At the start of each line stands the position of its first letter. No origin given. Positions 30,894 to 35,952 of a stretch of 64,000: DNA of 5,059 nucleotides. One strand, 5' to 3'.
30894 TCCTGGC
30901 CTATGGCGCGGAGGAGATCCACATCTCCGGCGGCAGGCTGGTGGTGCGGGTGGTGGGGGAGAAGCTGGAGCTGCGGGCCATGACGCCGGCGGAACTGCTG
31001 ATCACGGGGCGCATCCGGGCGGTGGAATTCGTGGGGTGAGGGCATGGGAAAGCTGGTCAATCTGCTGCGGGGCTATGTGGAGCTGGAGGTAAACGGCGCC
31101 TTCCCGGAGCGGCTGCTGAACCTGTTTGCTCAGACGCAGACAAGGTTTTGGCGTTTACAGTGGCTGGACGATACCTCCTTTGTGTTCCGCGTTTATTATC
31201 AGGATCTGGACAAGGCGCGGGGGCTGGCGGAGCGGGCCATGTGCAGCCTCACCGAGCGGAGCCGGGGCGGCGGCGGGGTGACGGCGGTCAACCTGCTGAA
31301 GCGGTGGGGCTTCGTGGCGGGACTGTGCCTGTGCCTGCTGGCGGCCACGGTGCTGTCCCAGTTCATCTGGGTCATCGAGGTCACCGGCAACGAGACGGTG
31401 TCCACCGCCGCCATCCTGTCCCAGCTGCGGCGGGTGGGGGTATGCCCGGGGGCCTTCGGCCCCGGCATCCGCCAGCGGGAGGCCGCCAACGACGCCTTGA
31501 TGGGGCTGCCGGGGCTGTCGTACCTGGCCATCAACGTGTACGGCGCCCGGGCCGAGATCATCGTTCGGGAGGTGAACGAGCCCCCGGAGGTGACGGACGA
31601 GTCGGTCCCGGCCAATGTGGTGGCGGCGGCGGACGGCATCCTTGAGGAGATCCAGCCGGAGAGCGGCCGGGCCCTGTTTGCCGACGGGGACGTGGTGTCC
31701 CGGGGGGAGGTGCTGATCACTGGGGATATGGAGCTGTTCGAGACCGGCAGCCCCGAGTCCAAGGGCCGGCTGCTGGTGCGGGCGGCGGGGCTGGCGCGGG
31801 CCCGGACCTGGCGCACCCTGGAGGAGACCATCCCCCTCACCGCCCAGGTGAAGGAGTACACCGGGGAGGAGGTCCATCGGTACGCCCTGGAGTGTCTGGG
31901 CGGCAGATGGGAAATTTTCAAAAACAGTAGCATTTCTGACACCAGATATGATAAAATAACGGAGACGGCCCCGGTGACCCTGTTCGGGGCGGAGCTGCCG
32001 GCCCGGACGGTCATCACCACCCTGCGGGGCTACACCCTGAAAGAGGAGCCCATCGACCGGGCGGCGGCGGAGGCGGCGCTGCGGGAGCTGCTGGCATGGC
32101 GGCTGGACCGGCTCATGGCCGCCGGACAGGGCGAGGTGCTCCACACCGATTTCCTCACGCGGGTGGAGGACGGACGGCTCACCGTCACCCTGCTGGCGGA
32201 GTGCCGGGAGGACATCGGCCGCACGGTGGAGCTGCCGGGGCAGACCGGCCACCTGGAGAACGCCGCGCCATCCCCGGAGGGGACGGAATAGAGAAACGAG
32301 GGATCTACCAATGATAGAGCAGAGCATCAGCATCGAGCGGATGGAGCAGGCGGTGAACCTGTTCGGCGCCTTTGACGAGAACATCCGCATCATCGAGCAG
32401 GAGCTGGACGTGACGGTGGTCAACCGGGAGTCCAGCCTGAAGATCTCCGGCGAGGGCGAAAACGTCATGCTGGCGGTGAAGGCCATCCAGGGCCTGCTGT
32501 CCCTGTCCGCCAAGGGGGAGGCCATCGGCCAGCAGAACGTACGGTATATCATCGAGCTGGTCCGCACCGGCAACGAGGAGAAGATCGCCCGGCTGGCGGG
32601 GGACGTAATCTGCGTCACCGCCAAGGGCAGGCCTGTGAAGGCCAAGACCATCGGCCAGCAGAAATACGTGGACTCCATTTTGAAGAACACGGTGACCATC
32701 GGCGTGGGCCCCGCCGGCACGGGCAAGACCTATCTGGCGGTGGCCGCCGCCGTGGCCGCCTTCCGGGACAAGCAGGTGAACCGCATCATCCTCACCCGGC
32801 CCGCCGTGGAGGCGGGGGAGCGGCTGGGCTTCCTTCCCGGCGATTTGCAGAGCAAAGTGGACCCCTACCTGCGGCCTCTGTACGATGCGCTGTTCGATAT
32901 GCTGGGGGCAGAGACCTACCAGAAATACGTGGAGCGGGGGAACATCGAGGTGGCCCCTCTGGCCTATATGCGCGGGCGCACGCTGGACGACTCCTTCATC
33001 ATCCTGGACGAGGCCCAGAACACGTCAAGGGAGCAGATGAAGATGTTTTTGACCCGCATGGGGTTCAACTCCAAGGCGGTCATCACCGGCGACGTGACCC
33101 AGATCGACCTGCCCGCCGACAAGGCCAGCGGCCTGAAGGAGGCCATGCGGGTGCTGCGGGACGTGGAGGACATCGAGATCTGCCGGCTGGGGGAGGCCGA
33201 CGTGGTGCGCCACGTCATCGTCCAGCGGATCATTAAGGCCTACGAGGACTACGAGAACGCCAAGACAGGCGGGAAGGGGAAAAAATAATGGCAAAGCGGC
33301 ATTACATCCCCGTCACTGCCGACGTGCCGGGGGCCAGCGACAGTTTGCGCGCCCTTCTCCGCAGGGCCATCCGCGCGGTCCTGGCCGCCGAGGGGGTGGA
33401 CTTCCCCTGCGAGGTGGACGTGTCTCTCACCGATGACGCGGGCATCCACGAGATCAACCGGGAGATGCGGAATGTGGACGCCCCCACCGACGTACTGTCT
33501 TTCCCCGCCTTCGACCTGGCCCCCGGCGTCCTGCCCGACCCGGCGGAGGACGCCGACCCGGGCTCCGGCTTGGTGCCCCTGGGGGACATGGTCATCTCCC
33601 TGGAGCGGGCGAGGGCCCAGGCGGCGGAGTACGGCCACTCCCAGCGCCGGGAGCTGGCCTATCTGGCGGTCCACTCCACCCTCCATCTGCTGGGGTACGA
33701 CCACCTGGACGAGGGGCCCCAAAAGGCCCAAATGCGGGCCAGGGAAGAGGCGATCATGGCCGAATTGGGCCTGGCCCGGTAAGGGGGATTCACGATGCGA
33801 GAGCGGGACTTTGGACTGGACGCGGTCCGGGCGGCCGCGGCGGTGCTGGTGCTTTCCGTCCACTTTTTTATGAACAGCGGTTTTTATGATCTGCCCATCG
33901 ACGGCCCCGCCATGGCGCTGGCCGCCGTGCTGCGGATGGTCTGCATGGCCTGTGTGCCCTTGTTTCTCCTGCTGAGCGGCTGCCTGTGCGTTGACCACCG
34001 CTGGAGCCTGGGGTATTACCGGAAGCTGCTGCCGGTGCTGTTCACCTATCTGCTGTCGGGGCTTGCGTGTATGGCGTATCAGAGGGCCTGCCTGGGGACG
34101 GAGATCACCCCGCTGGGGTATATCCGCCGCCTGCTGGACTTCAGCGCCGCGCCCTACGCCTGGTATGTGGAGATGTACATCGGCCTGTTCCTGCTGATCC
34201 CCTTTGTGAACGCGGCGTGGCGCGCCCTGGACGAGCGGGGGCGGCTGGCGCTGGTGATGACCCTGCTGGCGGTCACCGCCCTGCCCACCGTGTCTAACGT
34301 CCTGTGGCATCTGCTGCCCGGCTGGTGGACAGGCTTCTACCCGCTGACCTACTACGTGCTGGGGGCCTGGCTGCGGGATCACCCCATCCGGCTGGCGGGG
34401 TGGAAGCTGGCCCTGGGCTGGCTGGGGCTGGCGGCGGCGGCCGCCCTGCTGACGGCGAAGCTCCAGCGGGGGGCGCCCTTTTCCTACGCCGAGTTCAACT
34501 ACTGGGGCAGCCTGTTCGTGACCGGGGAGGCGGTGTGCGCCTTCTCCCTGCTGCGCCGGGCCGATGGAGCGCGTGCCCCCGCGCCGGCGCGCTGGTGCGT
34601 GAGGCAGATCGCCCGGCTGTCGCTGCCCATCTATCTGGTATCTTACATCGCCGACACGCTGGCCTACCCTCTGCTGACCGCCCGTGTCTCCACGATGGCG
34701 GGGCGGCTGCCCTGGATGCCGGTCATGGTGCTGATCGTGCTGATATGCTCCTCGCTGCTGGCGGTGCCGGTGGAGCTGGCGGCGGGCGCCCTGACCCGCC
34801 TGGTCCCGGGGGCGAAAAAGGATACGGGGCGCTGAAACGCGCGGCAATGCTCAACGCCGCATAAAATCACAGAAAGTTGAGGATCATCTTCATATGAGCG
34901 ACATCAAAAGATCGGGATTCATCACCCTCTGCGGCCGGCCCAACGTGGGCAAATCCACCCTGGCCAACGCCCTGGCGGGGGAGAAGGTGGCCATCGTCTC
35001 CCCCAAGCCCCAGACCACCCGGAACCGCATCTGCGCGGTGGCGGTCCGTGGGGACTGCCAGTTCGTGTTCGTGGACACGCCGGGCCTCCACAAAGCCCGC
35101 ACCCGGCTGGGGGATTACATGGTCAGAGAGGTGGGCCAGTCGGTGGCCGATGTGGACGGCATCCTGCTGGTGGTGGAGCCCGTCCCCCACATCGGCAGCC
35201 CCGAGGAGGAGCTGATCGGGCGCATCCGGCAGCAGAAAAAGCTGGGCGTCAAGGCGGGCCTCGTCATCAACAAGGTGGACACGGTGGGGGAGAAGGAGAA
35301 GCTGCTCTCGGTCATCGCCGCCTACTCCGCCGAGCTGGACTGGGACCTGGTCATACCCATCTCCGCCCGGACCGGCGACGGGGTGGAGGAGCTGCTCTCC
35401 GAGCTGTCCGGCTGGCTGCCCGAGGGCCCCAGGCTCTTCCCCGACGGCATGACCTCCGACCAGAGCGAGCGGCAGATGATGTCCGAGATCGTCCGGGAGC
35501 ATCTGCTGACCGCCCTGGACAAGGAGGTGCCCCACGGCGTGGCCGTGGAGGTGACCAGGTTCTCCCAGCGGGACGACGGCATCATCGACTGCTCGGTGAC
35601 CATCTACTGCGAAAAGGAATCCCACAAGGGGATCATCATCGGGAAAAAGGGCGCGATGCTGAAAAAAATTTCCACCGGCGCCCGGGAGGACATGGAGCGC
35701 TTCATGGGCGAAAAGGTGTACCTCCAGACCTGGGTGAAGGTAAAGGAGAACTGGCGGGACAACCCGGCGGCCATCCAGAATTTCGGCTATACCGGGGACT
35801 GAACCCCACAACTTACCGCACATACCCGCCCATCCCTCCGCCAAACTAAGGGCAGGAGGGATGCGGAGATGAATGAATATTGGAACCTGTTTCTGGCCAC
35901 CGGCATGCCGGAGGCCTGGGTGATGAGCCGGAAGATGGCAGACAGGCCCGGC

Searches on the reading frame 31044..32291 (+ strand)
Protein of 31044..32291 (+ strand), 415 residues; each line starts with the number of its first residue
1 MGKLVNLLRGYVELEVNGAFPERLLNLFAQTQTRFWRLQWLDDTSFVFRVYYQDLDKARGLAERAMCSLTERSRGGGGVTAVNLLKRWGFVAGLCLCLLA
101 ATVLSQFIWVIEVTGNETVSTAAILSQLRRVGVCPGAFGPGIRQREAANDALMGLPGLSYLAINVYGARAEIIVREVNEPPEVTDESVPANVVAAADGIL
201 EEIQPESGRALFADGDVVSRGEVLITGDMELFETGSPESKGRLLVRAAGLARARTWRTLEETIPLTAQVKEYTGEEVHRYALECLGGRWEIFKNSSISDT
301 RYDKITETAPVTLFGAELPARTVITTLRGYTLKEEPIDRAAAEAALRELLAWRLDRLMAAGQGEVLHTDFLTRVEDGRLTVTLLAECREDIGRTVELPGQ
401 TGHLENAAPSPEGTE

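Call 7: search_protein_families(library=pfam, proteins=[window:31044-32291:+], max_evalue=0.001)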
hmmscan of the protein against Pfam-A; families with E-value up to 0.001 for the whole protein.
window:31044-32291:+ (415 aa): 1 family
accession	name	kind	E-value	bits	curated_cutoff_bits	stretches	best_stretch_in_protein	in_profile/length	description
PF06898.16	YqfD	-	4.2e-91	306.1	25.2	1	6-391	1-379/379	Putative stage IV sporulation protein YqfD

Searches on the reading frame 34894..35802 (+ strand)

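Call 62: search_protein_families(library=pfam, proteins=[window:34894-35802:+], max_evalue=0.00001)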
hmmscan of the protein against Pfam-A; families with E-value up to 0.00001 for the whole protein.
window:34894-35802:+ (302 aa): 6 families
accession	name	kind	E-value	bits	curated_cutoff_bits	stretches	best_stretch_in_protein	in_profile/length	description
PF01926.29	MMR_HSR1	-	6.3e-22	78.3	21.9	1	10-126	2-112/113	50S ribosome-binding GTPase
PF07650.23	KH_2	-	2.8e-20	72.3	22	1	211-288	1-78/78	KH domain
PF02421.24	FeoB_N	-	1.6e-10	41.1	27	1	10-170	3-155/156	Ferrous iron transport protein B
PF00009.33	GTP_EFTU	-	2.6e-10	40.6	26.5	1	53-176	67-187/188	Elongation factor Tu GTP binding domain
PF03193.22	RsgA_GTPase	-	2.7e-09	37.5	30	0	8-67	107-170/174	RsgA GTPase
PF00350.29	Dynamin_N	-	6.5e-07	30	27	0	10-43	1-34/168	Dynamin family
